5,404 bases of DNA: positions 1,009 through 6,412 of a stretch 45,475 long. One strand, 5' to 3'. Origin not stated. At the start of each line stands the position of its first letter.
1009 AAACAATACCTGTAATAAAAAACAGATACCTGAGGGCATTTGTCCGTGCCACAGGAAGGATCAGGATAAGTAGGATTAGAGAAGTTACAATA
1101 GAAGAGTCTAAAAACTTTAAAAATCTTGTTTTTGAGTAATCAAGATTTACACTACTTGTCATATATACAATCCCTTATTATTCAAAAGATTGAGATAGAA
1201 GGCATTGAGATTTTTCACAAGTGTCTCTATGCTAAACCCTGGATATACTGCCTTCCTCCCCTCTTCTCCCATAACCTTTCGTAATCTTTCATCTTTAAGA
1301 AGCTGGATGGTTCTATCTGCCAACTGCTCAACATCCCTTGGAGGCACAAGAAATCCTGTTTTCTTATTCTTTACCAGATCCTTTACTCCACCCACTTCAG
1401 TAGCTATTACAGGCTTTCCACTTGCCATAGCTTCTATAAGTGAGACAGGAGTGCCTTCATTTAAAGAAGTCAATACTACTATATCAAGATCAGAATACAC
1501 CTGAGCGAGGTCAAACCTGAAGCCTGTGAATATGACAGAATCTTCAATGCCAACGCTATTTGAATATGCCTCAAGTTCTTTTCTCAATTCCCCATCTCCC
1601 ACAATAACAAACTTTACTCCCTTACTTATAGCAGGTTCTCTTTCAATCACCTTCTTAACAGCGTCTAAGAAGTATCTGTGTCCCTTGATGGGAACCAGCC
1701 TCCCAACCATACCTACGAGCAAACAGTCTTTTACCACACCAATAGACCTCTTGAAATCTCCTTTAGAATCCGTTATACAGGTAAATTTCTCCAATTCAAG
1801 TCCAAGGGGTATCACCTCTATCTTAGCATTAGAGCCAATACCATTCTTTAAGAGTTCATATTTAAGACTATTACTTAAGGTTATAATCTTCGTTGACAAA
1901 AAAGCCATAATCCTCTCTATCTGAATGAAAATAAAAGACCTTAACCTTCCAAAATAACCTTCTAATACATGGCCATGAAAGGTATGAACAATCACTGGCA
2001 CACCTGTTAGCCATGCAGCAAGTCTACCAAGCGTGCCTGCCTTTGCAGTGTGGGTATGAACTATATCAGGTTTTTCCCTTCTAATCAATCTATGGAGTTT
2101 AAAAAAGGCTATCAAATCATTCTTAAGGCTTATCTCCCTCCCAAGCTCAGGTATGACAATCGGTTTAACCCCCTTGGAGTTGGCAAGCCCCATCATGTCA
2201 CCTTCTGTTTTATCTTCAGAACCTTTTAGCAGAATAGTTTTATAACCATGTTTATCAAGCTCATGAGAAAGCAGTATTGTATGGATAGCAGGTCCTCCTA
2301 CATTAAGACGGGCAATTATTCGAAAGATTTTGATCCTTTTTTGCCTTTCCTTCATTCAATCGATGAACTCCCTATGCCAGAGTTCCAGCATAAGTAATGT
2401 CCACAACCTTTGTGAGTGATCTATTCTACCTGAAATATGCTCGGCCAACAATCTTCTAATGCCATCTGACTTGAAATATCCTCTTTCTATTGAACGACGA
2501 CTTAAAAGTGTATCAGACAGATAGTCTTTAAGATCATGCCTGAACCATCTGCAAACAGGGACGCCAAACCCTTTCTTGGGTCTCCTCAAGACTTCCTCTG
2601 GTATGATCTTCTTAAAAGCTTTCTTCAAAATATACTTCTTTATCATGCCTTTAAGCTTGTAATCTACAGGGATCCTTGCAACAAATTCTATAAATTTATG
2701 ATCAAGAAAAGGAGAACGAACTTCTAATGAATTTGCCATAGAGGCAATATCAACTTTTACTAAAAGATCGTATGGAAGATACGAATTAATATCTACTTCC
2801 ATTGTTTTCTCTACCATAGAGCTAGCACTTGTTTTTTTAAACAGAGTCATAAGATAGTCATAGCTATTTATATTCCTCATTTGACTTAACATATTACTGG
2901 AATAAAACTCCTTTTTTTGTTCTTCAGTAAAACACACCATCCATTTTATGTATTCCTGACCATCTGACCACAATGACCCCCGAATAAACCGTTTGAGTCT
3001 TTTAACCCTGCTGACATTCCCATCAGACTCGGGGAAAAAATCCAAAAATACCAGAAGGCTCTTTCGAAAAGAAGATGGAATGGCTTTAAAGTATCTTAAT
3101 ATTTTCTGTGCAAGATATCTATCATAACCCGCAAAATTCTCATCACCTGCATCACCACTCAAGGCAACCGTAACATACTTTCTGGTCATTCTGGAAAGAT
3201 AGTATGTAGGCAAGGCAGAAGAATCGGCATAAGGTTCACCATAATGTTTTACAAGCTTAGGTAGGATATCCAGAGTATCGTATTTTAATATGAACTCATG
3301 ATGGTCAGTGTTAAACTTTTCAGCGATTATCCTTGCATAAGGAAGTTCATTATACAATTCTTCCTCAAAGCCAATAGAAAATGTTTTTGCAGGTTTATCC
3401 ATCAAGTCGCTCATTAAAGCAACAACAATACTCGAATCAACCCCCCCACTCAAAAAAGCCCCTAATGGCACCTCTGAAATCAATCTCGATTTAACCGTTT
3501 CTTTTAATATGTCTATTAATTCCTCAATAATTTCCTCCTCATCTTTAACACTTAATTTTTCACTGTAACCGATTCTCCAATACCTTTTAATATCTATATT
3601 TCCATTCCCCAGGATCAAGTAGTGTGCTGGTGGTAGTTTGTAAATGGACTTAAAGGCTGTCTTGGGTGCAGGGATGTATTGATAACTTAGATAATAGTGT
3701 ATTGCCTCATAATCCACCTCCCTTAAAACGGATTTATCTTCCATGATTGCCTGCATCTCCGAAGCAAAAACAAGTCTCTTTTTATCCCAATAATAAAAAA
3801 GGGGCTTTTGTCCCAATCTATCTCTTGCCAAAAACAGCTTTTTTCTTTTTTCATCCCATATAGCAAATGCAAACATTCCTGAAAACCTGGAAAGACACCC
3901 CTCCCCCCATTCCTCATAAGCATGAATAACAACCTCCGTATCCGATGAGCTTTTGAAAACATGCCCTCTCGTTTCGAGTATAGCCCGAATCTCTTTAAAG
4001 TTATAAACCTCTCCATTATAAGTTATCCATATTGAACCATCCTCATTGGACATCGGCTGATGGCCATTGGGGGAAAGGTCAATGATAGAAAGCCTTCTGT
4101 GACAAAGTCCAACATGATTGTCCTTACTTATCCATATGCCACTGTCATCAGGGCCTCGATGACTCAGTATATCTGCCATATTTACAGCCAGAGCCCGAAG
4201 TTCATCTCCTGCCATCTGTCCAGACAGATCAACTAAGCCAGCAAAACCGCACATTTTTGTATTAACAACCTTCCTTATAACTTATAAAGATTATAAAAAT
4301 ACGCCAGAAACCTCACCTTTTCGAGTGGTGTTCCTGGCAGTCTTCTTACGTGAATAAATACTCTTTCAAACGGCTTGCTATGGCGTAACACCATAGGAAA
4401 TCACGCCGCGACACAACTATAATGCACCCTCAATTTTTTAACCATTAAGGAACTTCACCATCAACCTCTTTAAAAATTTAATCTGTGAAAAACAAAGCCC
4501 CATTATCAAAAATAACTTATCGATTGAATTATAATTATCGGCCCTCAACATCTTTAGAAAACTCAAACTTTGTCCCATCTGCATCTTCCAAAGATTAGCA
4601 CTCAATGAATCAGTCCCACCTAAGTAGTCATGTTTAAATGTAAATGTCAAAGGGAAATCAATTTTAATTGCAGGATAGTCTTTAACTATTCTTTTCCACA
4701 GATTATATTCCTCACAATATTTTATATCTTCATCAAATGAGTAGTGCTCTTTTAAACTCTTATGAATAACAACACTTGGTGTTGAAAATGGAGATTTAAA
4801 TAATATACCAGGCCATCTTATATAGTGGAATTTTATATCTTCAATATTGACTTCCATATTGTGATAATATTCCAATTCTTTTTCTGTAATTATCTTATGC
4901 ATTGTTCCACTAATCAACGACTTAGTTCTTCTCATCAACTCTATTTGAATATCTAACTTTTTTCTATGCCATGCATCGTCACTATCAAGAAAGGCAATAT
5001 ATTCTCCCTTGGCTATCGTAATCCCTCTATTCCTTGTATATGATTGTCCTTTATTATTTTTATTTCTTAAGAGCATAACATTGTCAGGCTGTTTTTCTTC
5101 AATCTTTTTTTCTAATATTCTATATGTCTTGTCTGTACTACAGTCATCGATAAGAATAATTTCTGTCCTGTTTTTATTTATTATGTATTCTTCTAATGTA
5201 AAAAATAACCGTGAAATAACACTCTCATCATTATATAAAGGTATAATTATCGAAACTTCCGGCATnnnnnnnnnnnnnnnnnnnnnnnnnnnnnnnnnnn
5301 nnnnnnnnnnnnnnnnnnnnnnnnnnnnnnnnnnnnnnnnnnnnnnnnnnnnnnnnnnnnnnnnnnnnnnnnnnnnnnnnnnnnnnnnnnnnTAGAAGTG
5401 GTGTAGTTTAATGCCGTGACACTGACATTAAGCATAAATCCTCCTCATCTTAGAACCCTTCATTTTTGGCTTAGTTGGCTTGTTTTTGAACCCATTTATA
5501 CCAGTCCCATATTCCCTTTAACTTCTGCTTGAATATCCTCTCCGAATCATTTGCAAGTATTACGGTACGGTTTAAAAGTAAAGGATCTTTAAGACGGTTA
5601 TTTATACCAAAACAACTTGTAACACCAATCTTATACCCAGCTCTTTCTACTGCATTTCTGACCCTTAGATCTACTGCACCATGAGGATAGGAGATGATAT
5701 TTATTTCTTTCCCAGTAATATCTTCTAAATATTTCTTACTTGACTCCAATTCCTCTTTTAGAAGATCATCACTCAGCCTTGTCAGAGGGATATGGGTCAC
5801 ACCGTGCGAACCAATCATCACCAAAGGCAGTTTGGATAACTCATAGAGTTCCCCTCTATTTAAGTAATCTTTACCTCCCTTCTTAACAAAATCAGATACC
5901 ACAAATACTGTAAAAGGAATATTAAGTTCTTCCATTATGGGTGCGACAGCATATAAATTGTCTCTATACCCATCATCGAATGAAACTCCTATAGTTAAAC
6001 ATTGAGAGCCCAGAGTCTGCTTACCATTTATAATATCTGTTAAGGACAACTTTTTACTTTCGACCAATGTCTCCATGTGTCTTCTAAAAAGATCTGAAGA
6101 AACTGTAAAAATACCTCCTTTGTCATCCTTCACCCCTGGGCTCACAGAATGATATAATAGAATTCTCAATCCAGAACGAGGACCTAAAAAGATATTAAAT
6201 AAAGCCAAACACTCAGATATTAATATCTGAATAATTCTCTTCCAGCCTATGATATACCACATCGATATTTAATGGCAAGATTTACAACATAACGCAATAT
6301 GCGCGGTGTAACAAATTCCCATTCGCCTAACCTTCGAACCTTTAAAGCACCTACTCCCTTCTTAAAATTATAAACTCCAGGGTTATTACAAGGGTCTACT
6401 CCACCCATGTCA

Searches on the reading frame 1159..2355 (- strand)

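Call 8: search_protein_families(library=pfam, proteins=[window:1159-2355:-], max_evalue=0.01)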
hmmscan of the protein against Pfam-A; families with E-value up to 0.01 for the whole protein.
window:1159-2355:- (398 aa): 7 families
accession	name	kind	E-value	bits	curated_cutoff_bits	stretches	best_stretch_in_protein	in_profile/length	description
PF00534.26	Glycos_transf_1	-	5.6e-43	146.9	26.4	1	201-368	5-171/172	Glycosyl transferases group 1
PF13692.12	Glyco_trans_1_4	-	7.6e-42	143.4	27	1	214-355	4-142/142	Glycosyl transferases group 1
PF13439.12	Glyco_transf_4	-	1.4e-24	87.4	28.5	1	19-189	1-169/170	Glycosyltransferase Family 4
PF13579.12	Glyco_trans_4_4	-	2e-18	67.7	29.7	1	20-185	1-158/158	Glycosyl transferase 4-like domain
PF13477.12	Glyco_trans_4_2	-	9.9e-13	48.9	23.4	1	23-158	10-136/139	Glycosyl transferase 4-like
PF20706.3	GT4-conflict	-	5.6e-07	29.3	26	1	214-332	200-324/385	Family 4 Glycosyltransferase in conflict systems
PF13524.12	Glyco_trans_1_2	-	6.5e-06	26.6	25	1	245-381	13-140/144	Glycosyl transferase-like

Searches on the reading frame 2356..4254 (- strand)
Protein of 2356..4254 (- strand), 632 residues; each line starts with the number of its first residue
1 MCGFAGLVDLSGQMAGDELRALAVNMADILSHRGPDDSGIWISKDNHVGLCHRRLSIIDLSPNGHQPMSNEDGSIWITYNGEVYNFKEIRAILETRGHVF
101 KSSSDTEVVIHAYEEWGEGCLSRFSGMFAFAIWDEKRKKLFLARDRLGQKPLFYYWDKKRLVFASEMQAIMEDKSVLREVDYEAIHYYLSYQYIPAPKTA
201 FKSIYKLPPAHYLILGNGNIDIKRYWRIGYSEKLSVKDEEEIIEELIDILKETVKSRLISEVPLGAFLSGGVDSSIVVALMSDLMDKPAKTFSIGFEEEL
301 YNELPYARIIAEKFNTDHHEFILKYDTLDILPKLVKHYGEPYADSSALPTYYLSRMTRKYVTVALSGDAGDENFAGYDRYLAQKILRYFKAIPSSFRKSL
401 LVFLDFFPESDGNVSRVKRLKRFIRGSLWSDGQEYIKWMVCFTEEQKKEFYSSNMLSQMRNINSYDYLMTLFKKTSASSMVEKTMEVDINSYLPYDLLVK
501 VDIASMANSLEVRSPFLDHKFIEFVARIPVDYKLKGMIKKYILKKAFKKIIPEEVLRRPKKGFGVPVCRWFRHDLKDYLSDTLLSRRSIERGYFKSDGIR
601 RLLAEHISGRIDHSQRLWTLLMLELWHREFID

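Call 8: search_protein_families(library=pfam, proteins=[window:2356-4254:-], max_evalue=0.01)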
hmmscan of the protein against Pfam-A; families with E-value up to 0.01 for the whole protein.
window:2356-4254:- (632 aa): 6 families
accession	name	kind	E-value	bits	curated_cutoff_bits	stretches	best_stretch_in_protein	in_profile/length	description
PF00733.27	Asn_synthase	-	2.7e-106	356.6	21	1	247-628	3-354/354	Asparagine synthase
PF13537.11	GATase_7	-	3.5e-51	172.8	25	1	52-171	1-122/123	Glutamine amidotransferase domain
PF13522.11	GATase_6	-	1.7e-50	170.8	27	1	35-166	1-130/130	Glutamine amidotransferase domain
PF02540.23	NAD_synthase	-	3.8e-05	23.4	21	1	242-287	1-44/242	NAD synthase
PF12481.13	DUF3700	-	5.4e-05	23.2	27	1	102-170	100-176/228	Aluminium induced protein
PF06508.19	QueC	-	0.0085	16.1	22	0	267-323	5-60/210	Queuosine biosynthesis protein QueC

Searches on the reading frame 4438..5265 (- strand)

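Call 8: search_protein_families(library=pfam, proteins=[window:4438-5265:-], max_evalue=0.01)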
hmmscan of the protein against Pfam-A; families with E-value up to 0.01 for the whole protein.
window:4438-5265:- (275 aa): 3 families
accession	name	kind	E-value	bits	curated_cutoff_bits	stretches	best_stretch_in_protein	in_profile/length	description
PF00535.33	Glycos_transf_2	-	1.8e-29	103.3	23.3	1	5-158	1-149/168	Glycosyl transferase family 2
PF10111.15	Glyco_tranf_2_2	-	5.9e-13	49.4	27.3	1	5-204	1-211/276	Glycosyltransferase like family 2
PF13641.12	Glyco_tranf_2_3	-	1.7e-06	28.6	27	1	2-118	1-118/230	Glycosyltransferase like family 2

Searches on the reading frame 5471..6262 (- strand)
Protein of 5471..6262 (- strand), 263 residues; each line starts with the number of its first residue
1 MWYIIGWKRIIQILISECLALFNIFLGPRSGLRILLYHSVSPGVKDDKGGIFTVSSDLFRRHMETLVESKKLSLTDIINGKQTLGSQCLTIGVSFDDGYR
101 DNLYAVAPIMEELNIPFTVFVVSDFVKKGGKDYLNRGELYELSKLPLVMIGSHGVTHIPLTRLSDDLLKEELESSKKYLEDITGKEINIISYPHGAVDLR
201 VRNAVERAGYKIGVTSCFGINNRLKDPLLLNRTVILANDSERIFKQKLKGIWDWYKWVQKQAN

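Call 8: search_protein_families(library=pfam, proteins=[window:5471-6262:-], max_evalue=0.01)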
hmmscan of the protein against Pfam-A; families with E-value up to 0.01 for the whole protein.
window:5471-6262:- (263 aa): 1 family
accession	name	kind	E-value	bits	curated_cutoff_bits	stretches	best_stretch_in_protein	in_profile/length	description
PF01522.26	Polysacc_deac_1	-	3.7e-22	79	23.1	1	90-212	8-123/124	Polysaccharide deacetylase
